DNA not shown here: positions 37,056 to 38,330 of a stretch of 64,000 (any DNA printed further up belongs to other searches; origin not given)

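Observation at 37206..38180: Highly divergent TFB paralog with atypical B-reader/linker region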

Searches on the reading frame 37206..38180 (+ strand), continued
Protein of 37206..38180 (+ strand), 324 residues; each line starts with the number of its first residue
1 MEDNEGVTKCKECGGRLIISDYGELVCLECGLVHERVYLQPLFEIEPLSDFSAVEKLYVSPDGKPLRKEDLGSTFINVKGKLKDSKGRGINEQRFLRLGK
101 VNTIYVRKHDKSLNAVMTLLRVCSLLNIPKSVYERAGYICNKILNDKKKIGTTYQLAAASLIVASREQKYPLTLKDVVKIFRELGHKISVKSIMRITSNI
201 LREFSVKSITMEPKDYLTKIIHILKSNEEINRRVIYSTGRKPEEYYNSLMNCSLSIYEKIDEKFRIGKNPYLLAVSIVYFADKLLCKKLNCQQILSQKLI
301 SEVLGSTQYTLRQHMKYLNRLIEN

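Call 44: search_protein_families(library=ncbifam, proteins=[P0003, P0013, P0018, P0020, P0040, P0072], max_evalue=0.001)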
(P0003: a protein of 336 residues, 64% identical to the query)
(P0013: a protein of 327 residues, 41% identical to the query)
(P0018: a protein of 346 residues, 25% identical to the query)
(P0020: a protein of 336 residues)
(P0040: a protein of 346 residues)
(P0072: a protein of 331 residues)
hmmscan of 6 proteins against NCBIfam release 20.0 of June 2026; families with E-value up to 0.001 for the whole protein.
P0003 (336 aa): 1 family
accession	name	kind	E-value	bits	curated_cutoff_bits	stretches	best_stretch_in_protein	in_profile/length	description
NF001658.0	PRK00423.1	subfamily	7.2e-21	74.6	384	1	4-323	10-306/312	transcription initiation factor IIB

P0013 (327 aa): 1 family
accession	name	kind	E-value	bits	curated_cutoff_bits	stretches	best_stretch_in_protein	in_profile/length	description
NF001658.0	PRK00423.1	subfamily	1.5e-24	86.6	384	1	5-322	14-310/312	transcription initiation factor IIB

P0018 (346 aa): 1 family
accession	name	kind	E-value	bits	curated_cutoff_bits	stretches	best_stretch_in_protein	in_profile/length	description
NF001658.0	PRK00423.1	subfamily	1.2e-16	60.7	384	1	3-320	10-297/312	transcription initiation factor IIB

P0020 (336 aa): 1 family
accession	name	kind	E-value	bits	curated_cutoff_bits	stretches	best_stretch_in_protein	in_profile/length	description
NF001658.0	PRK00423.1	subfamily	1.7e-19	70.1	384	1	3-328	8-303/312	transcription initiation factor IIB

P0040 (346 aa): 1 family
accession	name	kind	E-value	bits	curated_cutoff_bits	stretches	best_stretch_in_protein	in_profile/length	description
NF001658.0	PRK00423.1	subfamily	4.2e-10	39.2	384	1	8-316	13-298/312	transcription initiation factor IIB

P0072 (331 aa): 1 family
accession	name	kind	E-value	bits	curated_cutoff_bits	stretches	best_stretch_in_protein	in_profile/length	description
NF001658.0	PRK00423.1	subfamily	3.5e-07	29.6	384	1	114-316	126-299/312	transcription initiation factor IIB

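Call 51: list_cluster_members(proteins=[P0020, P0021, P0023, P0026, P0028, P0033, P0040, P0047, P0049, P0072])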
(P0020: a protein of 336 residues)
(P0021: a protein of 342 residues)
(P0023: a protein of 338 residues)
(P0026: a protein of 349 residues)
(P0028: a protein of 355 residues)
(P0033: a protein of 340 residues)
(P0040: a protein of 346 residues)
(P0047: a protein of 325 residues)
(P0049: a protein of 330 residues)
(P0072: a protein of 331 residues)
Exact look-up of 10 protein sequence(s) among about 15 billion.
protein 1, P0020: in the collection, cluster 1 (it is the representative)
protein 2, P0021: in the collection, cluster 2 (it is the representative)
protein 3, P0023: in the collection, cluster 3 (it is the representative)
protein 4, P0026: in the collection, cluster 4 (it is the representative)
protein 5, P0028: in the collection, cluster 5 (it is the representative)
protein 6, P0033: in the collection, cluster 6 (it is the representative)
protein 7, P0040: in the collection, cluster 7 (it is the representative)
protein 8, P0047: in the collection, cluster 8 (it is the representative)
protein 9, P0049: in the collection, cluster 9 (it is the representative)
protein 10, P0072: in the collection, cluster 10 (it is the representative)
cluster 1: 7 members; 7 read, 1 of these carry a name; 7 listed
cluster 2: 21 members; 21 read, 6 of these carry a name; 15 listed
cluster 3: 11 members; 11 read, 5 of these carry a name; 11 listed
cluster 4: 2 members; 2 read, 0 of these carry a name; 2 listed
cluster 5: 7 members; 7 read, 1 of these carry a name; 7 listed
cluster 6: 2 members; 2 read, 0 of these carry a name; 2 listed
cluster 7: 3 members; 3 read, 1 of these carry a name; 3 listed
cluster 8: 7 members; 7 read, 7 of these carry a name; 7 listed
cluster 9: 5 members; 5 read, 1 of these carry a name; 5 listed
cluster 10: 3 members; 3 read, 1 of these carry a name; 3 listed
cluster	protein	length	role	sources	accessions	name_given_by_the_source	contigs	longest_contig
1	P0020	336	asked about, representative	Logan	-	-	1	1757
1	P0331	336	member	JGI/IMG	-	transcription initiation factor TFIIIB Brf1 subunit/transcription initiation factor TFIIB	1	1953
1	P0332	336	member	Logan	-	-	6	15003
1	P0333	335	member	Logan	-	-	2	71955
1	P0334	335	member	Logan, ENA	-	-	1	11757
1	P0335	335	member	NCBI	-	-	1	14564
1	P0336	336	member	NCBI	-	-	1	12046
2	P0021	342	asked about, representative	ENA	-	-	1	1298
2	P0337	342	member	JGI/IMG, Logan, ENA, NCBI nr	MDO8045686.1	hypothetical protein [Candidatus Baldrarchaeota archaeon]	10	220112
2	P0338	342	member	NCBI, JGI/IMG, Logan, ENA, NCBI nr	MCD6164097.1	MAG: hypothetical protein J7J30_01475 [Candidatus Odinarchaeota archaeon] | hypothetical protein [Candidatus Odinarchaeota archaeon]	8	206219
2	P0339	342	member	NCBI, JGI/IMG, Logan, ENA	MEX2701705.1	MAG: hypothetical protein Q6368_001360 [Candidatus Baldrarchaeota archaeon]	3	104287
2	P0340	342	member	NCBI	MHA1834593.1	MAG: hypothetical protein ACTSV7_11480 [Candidatus Baldrarchaeia archaeon]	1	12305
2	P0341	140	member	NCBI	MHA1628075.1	MAG: hypothetical protein ACTSW6_03290, partial [Candidatus Baldrarchaeia archaeon]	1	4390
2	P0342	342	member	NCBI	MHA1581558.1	MAG: hypothetical protein ACTSYM_03510 [Candidatus Baldrarchaeia archaeon]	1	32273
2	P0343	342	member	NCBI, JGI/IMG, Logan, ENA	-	-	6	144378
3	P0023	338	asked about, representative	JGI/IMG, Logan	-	transcription initiation factor TFIIIB Brf1 subunit/transcription initiation factor TFIIB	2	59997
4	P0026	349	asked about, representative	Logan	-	-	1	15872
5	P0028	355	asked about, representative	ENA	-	-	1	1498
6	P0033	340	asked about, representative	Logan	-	-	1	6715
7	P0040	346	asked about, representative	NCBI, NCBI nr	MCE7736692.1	MAG: hypothetical protein GPJ54_17555 [Candidatus Heimdallarchaeota archaeon] | hypothetical protein [Candidatus Heimdallarchaeota archaeon]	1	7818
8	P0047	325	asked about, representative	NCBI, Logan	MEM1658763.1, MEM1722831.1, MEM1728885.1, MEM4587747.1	MAG: hypothetical protein QXK94_07010 [Candidatus Jordarchaeales archaeon]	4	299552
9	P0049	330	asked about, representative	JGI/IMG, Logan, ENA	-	-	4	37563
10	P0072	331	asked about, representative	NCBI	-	-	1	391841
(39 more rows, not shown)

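Call 55: find_related_loci(query=A5, collection=metagenome_contigs, flank=8000)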
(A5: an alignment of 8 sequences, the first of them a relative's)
Query A5 (342 aa) in metagenome_contigs; peptide patterns used: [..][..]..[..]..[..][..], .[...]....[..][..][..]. (x = any residue, [..] = any of these).
224 stretches matched a pattern; 152 encode a relative of the query (tblastn E <= 1e-3); the best 80 are kept; 80 distinct loci.
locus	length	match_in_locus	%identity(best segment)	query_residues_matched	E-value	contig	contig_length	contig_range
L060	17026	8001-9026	98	1-342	0e+0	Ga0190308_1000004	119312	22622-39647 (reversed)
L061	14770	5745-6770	91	1-342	0e+0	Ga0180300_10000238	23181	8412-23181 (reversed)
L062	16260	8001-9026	78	1-342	6e-173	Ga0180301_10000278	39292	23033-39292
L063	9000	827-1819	76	3-333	2e-163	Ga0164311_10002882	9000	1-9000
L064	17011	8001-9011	74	1-336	3e-160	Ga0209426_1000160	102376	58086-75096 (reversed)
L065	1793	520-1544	98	1-342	5e-176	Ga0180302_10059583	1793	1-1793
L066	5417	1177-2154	46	3-331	1e-97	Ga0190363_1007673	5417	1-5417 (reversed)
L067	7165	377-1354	46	3-331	2e-97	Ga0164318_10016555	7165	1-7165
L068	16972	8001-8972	48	5-331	2e-96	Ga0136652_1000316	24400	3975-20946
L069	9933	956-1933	45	3-331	5e-96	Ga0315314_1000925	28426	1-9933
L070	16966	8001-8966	48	8-330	1e-94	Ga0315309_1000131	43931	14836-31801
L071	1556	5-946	44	13-329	1e-94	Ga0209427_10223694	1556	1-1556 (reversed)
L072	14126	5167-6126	45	8-329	1e-87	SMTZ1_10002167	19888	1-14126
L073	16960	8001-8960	45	8-329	1e-87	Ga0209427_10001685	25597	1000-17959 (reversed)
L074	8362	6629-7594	44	6-329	5e-87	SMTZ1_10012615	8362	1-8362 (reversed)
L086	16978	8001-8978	41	8-337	2e-83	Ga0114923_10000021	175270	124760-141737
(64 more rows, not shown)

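Call 58: list_cluster_members(proteins=[P0104, P0126, P0128, P0159, P0071, P0097, P0140, P0103, P0129, P0121])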
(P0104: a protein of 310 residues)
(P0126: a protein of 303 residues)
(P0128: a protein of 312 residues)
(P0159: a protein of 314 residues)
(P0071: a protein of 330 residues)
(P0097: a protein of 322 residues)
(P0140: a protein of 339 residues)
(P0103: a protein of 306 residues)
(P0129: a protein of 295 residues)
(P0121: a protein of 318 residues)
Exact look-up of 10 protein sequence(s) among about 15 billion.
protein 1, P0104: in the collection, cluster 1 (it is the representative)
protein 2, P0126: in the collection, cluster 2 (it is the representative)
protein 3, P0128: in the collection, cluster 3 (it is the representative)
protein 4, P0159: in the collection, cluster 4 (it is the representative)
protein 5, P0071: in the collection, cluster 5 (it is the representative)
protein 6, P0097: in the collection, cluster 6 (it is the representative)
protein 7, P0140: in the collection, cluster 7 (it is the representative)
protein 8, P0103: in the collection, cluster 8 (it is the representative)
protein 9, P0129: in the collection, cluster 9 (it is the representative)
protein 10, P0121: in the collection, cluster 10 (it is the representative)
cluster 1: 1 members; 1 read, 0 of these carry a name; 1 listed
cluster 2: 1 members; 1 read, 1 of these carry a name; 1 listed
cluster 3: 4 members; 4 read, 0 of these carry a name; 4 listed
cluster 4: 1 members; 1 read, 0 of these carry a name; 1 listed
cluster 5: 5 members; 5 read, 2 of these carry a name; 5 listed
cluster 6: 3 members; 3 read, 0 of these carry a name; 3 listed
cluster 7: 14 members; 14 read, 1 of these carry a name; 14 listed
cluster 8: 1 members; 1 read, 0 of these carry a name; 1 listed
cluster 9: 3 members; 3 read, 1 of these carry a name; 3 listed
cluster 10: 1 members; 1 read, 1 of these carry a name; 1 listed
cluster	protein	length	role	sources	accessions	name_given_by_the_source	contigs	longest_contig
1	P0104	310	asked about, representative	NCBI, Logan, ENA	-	-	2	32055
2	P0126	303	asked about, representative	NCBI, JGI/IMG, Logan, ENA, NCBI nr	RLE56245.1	MAG: hypothetical protein DRJ40_05615 [Thermoprotei archaeon]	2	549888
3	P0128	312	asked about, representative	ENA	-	-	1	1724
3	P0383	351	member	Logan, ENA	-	-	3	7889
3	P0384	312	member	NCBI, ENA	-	-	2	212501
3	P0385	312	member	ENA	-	-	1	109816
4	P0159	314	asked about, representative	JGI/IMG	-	-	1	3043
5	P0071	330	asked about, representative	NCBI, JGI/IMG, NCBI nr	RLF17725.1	MAG: hypothetical protein DRN06_03290 [Thermoprotei archaeon]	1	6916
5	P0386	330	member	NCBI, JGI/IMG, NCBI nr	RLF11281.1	MAG: hypothetical protein DRJ98_03910 [Thermoprotei archaeon]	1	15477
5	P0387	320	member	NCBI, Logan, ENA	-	-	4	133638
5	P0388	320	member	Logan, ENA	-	-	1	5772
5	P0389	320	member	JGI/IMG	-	-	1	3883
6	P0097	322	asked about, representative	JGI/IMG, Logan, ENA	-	-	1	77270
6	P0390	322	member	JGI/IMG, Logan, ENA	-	-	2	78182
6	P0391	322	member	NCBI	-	-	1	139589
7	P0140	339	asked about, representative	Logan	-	-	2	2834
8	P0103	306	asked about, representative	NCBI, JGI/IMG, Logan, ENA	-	-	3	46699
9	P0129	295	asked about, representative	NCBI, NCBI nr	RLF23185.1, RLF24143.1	MAG: hypothetical protein DRN15_06945 [Thermoprotei archaeon]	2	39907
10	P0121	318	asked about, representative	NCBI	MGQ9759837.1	MAG: TFIIB-type zinc ribbon-containing protein [Candidatus Methanomethylicaceae archaeon]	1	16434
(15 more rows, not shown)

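Call 67: search_protein_families(library=pfam, proteins=[P0109, P0090, P0077, P0087, P0100, P0136, P0154, P0062], max_evalue=0.001)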
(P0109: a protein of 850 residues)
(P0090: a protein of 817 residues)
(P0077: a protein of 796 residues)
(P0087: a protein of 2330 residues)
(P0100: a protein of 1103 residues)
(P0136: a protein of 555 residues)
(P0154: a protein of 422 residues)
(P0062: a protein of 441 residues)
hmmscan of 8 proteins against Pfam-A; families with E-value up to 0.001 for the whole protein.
P0109 (850 aa): 7 families
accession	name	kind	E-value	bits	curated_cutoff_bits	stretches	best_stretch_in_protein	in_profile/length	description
PF23598.1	LRR_14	-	2e-23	83.2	40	3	665-737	48-118/353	Leucine-rich repeat region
PF12799.13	LRR_4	-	2.5e-20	72.5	27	1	664-702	1-42/44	Leucine Rich repeats (2 copies)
PF13855.12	LRR_8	-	2.9e-19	69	27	3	555-607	5-59/61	Leucine rich repeat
PF00560.39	LRR_1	-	1.2e-11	42.8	20.6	0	575-596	1-23/23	Leucine Rich Repeat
PF23286.1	LRR_13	-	5e-07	30.1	30.1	1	655-723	18-87/210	Disease resistance protein RPS4B-like, leucine-rich repeats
PF08271.17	Zn_Ribbon_TF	-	0.00024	21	29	1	55-86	2-36/43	TFIIB zinc-binding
PF23211.1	LRR_LRWD1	-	0.00031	21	28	0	452-517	35-98/190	Leucine-rich repeat and WD repeat-containing protein 1, LRR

P0090 (817 aa): 2 families
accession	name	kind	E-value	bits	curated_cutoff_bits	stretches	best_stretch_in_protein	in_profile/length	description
PF08271.17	Zn_Ribbon_TF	-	2.8e-07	30.4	29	1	331-364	1-36/43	TFIIB zinc-binding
PF00382.24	TFIIB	-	0.00013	22.3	23.6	0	448-501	11-65/92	Transcription factor TFIIB repeat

P0077 (796 aa): 0 families

P0087 (2330 aa): 0 families

P0100 (1103 aa): 1 family
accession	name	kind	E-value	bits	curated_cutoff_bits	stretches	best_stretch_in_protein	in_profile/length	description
PF00196.25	GerE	-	0.00056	19.9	23.5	0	113-133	23-43/57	Bacterial regulatory proteins, luxR family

P0136 (555 aa): 1 family
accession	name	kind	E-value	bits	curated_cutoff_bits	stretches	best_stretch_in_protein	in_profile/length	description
PF00382.24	TFIIB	-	2e-08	34.6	23.6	1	113-180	8-76/92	Transcription factor TFIIB repeat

P0154 (422 aa): 1 family
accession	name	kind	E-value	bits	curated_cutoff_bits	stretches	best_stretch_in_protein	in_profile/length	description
PF08784.17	RPA_C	-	2.2e-05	25.5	22.6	0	280-315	54-93/106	Replication protein A C terminal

P0062 (441 aa): 1 family
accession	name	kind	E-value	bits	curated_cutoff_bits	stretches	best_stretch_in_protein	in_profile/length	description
PF00382.24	TFIIB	-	2.7e-06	27.8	23.6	0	353-421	27-91/92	Transcription factor TFIIB repeat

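Call 72: search_protein_families(library=pfam, proteins=[L008:9661-10461:-, L008:9047-9661:-, L086:10821-11045:+, L086:9060-10733:+, L008:10463-11842:-], max_evalue=1)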
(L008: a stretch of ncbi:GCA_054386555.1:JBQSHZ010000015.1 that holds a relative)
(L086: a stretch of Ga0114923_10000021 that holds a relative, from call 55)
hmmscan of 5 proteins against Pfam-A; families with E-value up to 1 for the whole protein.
L008:9661-10461:- (266 aa): 4 families
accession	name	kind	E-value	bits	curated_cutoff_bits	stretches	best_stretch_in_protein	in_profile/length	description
PF01920.25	Prefoldin_2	-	0.1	13.1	27.6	1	129-206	12-89/106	Prefoldin subunit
PF20990.2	DUF2207_C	-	0.43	10.7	33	1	122-259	49-185/247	Predicted membrane protein (DUF2207) C-terminal domain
PF14012.11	DUF4229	-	0.46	11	27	0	57-99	10-57/68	Protein of unknown function (DUF4229)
PF13829.11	DUF4191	-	0.99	9.2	30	0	37-94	15-72/219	Domain of unknown function (DUF4191)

L008:9047-9661:- (204 aa): 1 family
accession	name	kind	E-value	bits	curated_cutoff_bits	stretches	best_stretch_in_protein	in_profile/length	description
PF14703.12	PHM7_cyt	-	0.049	14.3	27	1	63-113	19-72/174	Cytosolic domain of 10TM putative phosphate transporter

L086:10821-11045:+ (75 aa): 1 family
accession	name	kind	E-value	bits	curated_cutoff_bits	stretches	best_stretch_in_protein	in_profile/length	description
PF14946.11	DUF4501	-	0.34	11.3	29.6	1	15-42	80-107/179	Domain of unknown function (DUF4501)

L086:9060-10733:+ (558 aa): 24 families
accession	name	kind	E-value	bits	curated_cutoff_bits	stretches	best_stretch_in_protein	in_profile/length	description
PF00437.27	T2SSE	-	1.8e-21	76.7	24.9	1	257-437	82-254/370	Type II/IV secretion system protein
PF01078.27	Mg_chelatase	-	6.4e-06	26.1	20.3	1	306-384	9-88/207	Magnesium chelatase, subunit ChlI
PF13521.12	AAA_28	-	3.5e-05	24.5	27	1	322-383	2-63/164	AAA domain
PF13555.12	AAA_29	-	0.00026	21.1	27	1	321-342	24-45/61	P-loop containing region of AAA domain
PF13401.12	AAA_22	-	0.00092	20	27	1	319-414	5-102/130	AAA domain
PF13245.12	AAA_19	-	0.0035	18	25.1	1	318-339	10-31/134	AAA domain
PF13604.12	AAA_30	-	0.0057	16.9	27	1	311-342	10-41/191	AAA domain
PF13238.12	AAA_18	-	0.0068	17.3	29.4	1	322-374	1-44/128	AAA domain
PF13191.12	AAA_16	-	0.01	16.8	32.6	1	320-346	25-53/167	AAA ATPase domain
PF00005.33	ABC_tran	-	0.018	16.1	25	1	321-369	13-61/137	ABC transporter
PF13173.12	AAA_14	-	0.018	15.5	27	1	321-437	4-105/129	AAA domain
PF20720.3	nSTAND3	-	0.048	13.8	27.2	1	321-340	19-38/155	Novel STAND NTPase 3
PF03266.21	NTPase_1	-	0.063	13.6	23.9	1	321-338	1-18/168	NTPase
PF13476.12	AAA_23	-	0.097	13.7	27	1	324-343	24-43/201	AAA domain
PF09848.15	SLFN-g3_helicase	-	0.13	11.9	24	1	322-342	4-24/354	Schlafen group 3, DNA/RNA helicase domain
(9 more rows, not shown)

L008:10463-11842:- (459 aa): 10 families
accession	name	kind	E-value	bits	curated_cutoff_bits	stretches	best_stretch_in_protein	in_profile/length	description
PF00437.27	T2SSE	-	2.5e-17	63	24.9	1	115-387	13-276/370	Type II/IV secretion system protein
PF20720.3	nSTAND3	-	0.00031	20.9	27.2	1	238-286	11-59/155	Novel STAND NTPase 3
PF19568.5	Spore_III_AA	-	0.0013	18.3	27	1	238-382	138-285/306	Sporulation stage III, protein AA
PF01926.29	MMR_HSR1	-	0.0048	17.4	21.9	1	247-264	2-19/113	50S ribosome-binding GTPase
PF13401.12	AAA_22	-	0.029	15.1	27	1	243-349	4-81/130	AAA domain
PF00009.33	GTP_EFTU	-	0.037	14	26.5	1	243-272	2-31/188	Elongation factor Tu GTP binding domain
PF01078.27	Mg_chelatase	-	0.045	13.6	20.3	1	243-309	21-86/207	Magnesium chelatase, subunit ChlI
PF00005.33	ABC_tran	-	0.056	14.5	25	1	241-278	8-45/137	ABC transporter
PF02421.24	FeoB_N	-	0.067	13.1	27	1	246-264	2-20/156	Ferrous iron transport protein B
PF25240.1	PUB2_N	-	0.082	13.3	29.5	1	298-345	23-70/140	PUB2-like, N-terminal domain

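Call 92: search_protein_families(library=pfam, proteins=[L086:7408-7770:+, L009:7468-7839:+], max_evalue=1)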
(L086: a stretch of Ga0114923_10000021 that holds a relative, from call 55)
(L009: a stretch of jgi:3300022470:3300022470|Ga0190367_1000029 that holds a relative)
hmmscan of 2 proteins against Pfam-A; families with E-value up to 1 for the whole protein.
L086:7408-7770:+ (121 aa): 1 family
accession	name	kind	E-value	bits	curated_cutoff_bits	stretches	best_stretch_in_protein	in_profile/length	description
PF16992.11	RNA_pol_RpbG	-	0.00042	20.8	27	1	9-102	7-97/119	DNA-directed RNA polymerase, subunit G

L009:7468-7839:+ (124 aa): 1 family
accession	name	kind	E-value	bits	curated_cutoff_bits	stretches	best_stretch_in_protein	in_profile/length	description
PF16992.11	RNA_pol_RpbG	-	4.6e-05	23.9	27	1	7-111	6-102/119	DNA-directed RNA polymerase, subunit G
